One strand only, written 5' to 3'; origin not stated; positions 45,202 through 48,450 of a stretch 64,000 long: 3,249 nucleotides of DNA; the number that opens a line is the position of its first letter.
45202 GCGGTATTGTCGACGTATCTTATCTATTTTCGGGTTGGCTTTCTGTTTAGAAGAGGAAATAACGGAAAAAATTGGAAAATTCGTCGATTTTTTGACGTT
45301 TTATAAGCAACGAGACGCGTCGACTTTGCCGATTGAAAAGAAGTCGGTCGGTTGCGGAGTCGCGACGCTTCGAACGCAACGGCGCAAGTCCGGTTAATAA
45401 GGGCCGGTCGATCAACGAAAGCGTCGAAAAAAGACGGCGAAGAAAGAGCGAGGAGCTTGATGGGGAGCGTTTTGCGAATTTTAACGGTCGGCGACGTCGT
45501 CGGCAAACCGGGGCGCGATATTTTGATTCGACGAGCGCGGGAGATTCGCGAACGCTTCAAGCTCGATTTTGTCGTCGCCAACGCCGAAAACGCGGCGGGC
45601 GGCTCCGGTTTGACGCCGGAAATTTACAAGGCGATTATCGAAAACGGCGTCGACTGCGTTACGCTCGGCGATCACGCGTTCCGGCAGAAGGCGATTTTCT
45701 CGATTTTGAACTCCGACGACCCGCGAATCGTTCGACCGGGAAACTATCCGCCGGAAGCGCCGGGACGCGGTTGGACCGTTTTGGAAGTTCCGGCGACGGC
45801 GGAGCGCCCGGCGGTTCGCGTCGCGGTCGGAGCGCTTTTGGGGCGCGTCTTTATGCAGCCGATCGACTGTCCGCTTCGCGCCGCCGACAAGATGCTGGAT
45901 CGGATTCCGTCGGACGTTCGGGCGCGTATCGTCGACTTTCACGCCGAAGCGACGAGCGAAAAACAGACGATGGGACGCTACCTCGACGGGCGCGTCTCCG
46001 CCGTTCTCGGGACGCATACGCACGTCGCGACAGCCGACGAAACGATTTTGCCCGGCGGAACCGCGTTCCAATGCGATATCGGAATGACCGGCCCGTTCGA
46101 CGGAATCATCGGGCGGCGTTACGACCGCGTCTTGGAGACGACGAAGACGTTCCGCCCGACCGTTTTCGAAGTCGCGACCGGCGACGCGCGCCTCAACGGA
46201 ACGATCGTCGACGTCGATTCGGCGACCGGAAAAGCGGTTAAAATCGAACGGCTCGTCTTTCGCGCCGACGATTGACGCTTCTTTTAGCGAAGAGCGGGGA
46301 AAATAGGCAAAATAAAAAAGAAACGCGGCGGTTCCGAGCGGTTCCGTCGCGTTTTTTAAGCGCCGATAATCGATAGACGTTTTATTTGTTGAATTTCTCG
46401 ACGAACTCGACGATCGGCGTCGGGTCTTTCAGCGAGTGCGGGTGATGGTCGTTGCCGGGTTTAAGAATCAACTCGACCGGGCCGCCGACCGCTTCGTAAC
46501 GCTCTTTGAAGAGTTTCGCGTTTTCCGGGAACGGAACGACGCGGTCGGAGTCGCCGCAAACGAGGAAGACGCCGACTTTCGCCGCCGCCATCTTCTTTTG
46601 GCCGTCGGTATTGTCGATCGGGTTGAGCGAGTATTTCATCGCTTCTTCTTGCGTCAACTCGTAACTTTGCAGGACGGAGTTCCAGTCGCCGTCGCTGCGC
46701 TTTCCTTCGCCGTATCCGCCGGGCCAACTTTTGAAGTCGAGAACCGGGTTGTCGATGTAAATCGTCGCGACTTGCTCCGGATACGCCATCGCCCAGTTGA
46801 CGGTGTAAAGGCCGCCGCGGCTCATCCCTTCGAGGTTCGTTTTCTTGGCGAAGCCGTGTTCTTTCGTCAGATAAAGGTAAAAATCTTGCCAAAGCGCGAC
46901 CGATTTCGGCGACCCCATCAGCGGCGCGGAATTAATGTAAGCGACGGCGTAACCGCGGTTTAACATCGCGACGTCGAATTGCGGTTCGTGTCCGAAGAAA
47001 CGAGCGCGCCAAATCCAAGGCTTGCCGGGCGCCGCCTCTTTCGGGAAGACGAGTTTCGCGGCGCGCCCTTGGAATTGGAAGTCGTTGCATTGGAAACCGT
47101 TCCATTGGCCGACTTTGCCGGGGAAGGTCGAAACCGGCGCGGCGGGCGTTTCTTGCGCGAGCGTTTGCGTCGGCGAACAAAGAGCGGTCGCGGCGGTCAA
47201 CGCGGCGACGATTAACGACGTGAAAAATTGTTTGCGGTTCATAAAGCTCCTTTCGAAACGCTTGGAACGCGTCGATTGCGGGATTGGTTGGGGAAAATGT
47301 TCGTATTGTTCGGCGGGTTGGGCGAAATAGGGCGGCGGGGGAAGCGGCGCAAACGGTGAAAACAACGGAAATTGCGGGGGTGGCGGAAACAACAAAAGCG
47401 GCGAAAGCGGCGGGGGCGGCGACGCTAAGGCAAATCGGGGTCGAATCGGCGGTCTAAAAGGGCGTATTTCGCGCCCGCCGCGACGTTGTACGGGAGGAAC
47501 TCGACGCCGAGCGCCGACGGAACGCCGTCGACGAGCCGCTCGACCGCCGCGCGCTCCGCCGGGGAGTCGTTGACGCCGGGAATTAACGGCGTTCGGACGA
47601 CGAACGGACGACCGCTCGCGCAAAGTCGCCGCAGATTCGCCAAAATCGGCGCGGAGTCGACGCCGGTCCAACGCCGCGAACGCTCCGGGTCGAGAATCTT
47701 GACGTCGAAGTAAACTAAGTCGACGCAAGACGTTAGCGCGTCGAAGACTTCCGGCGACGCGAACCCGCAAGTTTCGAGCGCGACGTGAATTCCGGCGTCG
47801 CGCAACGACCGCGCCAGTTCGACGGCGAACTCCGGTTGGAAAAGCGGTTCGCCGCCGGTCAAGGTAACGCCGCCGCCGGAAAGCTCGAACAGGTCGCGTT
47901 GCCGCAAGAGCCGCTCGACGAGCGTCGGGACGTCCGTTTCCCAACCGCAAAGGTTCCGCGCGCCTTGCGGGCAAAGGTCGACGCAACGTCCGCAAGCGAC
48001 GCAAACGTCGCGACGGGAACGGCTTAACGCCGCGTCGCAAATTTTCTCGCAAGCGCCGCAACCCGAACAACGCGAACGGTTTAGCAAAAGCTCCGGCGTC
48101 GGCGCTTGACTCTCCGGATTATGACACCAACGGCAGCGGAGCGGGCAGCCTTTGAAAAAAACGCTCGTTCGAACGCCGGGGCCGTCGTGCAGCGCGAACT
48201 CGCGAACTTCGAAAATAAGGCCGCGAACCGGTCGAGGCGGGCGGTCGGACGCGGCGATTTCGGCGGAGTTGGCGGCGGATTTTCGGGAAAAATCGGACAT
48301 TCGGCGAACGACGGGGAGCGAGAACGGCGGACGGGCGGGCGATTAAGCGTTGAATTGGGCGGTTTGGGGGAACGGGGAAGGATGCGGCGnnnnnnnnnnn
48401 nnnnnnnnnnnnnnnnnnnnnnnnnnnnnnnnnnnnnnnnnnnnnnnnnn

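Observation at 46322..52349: Apparent operon: sugar-porter MFS, short glycyl-radical enzyme, activase, secreted esterase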

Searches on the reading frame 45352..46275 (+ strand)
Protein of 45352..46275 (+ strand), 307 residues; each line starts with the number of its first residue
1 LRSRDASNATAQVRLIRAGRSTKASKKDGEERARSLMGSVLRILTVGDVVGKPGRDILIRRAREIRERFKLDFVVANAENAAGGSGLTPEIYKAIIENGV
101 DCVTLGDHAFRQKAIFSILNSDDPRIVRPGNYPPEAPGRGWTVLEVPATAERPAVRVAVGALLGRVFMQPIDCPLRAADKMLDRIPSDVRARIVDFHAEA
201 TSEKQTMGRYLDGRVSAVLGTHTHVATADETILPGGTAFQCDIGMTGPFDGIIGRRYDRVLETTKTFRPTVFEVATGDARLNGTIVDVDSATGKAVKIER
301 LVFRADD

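Call 3: search_protein_families(library=pfam, proteins=[window:45352-46275:+])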
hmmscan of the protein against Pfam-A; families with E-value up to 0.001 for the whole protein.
window:45352-46275:+ (307 aa): 1 family
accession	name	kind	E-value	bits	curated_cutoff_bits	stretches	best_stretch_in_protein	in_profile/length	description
PF13277.11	YmdB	-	2e-94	316.1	27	1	44-301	1-253/253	YmdB-like protein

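Call 4: search_protein_families(library=ncbifam, proteins=[window:45352-46275:+])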
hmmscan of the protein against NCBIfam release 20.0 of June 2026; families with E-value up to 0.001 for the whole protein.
window:45352-46275:+ (307 aa): 1 family
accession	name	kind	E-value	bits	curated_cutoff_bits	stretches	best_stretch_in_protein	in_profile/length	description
TIGR00282.1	TIGR00282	hypoth_equivalog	2.8e-79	266.3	254.15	1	41-306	1-260/266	TIGR00282 family metallophosphoesterase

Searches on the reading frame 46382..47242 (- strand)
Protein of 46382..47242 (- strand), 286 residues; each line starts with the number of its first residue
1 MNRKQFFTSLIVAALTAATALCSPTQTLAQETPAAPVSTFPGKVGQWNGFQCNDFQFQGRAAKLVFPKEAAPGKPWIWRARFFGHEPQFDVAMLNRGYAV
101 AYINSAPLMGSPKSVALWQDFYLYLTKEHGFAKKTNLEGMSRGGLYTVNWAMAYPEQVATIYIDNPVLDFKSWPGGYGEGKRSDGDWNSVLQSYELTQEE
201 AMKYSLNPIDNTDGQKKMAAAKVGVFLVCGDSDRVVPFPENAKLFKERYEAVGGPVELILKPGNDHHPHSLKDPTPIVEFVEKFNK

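Call 3: search_protein_families(library=pfam, proteins=[window:46382-47242:-])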
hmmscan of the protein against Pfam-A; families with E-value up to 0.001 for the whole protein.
window:46382-47242:- (286 aa): 1 family
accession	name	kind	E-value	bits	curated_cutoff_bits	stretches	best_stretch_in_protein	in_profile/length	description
PF00326.27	Peptidase_S9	-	4e-07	30.2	22.6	1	132-267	61-188/213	Prolyl oligopeptidase family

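Call 4: search_protein_families(library=ncbifam, proteins=[window:46382-47242:-])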
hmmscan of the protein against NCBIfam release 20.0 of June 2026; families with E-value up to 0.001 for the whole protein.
window:46382-47242:- (286 aa): 0 families

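Call 40: search_solved_structures(query=window:46382-47242:-, max_evalue=1)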
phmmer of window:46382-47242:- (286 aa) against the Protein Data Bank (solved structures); distinct sequences matched with E-value up to 1: 8.
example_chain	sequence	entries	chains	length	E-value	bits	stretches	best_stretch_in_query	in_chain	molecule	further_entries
7px8_A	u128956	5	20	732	0.00086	21.8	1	125-267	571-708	Acylamino-acid-releasing enzyme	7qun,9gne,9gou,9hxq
4f0j_A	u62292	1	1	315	0.022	17.2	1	95-188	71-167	Probable hydrolytic enzyme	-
9pjb_A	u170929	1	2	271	0.1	15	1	216-276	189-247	MHETase MHT043-5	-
9byp_A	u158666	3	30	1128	0.14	14.6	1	12-59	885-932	Major DNA-binding protein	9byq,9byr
2r11_A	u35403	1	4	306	0.16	14.4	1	132-170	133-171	Carboxylesterase NP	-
4ccw_A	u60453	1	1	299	0.28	13.6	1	132-170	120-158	CARBOXYL ESTERASE NP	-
3v1k_A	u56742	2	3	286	0.4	13.1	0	134-165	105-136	2-hydroxy-6-oxo-6-phenylhexa-2,4-dienoate hydrolase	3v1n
2og1_A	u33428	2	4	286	0.41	13.1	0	134-165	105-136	2-hydroxy-6-oxo-6-phenylhexa-2,4-dienoate hydrolase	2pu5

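Call 55: find_homologous_proteins(query=window:46382-47242:-, max_evalue=0.00001)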
Query window:46382-47242:- (286 aa): 4527 proteins with E <= 0.00001 among 5340 candidates; the best 120 are listed.
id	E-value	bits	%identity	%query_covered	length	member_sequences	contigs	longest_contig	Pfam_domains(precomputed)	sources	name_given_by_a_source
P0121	5.4e-197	671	100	100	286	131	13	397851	PF00326.28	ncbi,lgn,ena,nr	ncbi:MAG: prolyl oligopeptidase family serine peptidase [Thermoguttaceae bacterium]|nr:prolyl oligop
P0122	2.7e-167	573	86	100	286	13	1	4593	PF00326.28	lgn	-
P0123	1.3e-132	460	70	98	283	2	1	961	PF00326.28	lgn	-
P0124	1.4e-131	456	76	87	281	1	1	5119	-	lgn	-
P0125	2.3e-130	452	70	96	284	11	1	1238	-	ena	-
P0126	7.4e-130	451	67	100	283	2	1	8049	-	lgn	-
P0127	5.8e-128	444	67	99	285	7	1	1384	-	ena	-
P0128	2.9e-127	442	75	87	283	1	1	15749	-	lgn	-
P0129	7.2e-127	441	73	87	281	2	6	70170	PF00561.27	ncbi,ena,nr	ncbi:MAG: alpha/beta hydrolase [Thermoguttaceae bacterium]|nr:alpha/beta hydrolase [Thermoguttaceae 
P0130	9.5e-127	440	68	97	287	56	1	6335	-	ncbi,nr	ncbi:MAG: hypothetical protein II486_01830 [Thermoguttaceae bacterium]|nr:hypothetical protein [Ther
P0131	9.7e-127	440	67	100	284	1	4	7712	-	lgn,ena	-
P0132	1.2e-125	437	73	87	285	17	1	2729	-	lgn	-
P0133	6.5e-125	434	69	92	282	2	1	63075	-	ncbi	-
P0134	4.7e-121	422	65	96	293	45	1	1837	-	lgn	-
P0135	2.2e-120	419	64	98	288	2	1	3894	-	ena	-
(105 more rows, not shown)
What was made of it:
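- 46382..47242 (-): Secreted alpha/beta hydrolase (286 aa) with a GMSRG nucleophile motif and a strong AGGAG Shine-Dalgarno. It is a lineage-specific passenger, not part of the conserved module. The family has 4527 hits (call 55).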

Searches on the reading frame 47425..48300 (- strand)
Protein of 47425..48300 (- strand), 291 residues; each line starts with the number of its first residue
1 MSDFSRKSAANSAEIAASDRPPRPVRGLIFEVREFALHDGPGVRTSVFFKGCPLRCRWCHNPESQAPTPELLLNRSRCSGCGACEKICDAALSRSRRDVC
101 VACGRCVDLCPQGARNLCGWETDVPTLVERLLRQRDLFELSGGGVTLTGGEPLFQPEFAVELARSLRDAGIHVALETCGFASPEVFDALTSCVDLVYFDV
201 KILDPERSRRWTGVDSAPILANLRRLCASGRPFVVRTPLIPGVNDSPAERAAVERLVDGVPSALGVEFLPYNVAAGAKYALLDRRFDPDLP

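Call 3: search_protein_families(library=pfam, proteins=[window:47425-48300:-])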
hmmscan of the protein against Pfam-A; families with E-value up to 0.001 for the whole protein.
window:47425-48300:- (291 aa): 7 families
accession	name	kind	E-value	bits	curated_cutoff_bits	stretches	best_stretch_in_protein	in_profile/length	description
PF04055.27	Radical_SAM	-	3.4e-22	79.8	29.5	1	47-250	2-161/166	Radical SAM superfamily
PF13353.11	Fer4_12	-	3.2e-11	44.1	22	1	39-187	2-99/137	4Fe-4S single cluster domain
PF00037.32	Fer4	-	3.7e-09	36.5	21.1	1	98-114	6-22/24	4Fe-4S binding domain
PF12800.12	Fer4_4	-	3.8e-05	24.1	24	0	98-113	2-17/17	4Fe-4S binding domain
PF12837.12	Fer4_6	-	0.00018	21.7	25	0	97-114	6-23/24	4Fe-4S binding domain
PF12797.12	Fer4_2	-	0.00056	20.2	24.5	0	72-88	4-20/22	4Fe-4S binding domain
PF12838.12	Fer4_7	-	0.00077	20.3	27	0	77-114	1-52/52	4Fe-4S dicluster domain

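Call 4: search_protein_families(library=ncbifam, proteins=[window:47425-48300:-])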
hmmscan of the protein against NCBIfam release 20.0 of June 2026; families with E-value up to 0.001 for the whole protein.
window:47425-48300:- (291 aa): 24 families
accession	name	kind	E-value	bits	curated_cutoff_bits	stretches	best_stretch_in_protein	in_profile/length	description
TIGR02494.1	PFLE_PFLC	subfamily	5.7e-85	285.1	174.35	1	29-285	1-268/293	glycyl-radical enzyme activating protein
NF043069.1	T4HPD_activ_SAM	equivalog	6.9e-75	252.2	425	1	27-286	2-268/299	trans-4-hydroxy-L-proline dehydratase activase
NF048010.1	SfplDhtActHpsHDes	equivalog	2.8e-73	246.4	430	1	26-286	5-278/298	(2S)-3-sulfopropanediol dehydratase activating enzyme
TIGR04395.1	cutC_activ_rSAM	equivalog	1.2e-70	238.2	360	1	27-286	5-277/309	choline TMA-lyase-activating enzyme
TIGR04003.1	rSAM_BssD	equivalog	6.7e-61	206.2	496.45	1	28-285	2-273/314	[benzylsuccinate synthase]-activating enzyme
NF033719.1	ind_deCO2_activ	equivalog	1.3e-59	202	425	1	27-285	1-272/302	indoleacetate decarboxylase activase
NF033717.2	HPDL_rSAM_activ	equivalog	9e-57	192.7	420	1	26-256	3-247/311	4-hydroxyphenylacetate decarboxylase activase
NF048008.1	SfplDhtActHpfHKleb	equivalog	5.5e-54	183.6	500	1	29-249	2-234/308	(2S)-3-sulfopropanediol dehydratase activating enzyme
NF007483.0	PRK10076.1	equivalog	4.6e-50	170.4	326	2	99-286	75-261/292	[formate-C-acetyltransferase]-activating enzyme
TIGR02493.1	PFLA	equivalog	1.1e-45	155.9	231.75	2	120-286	44-212/235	pyruvate formate-lyase-activating protein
TIGR04041.1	activase_YjjW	hypoth_equivalog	2.9e-35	122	250.2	1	29-271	4-238/276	YjjW family glycine radical enzyme activase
NF008356.0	PRK11145.1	equivalog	1.2e-27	96.7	375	2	119-284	48-215/246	pyruvate formate lyase 1-activating protein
TIGR02495.1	NrdG2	equivalog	9.4e-19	67.5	131.15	2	122-247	47-171/193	anaerobic ribonucleoside-triphosphate reductase activating protein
TIGR02491.1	NrdG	equivalog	3.3e-09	36.9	126.1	1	31-65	4-38/154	anaerobic ribonucleoside-triphosphate reductase activating protein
TIGR04349.1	rSAM_QueE_gams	hypoth_equivalog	3.6e-09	36.6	300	1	144-187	64-106/210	7-carboxy-7-deazaguanine synthase QueE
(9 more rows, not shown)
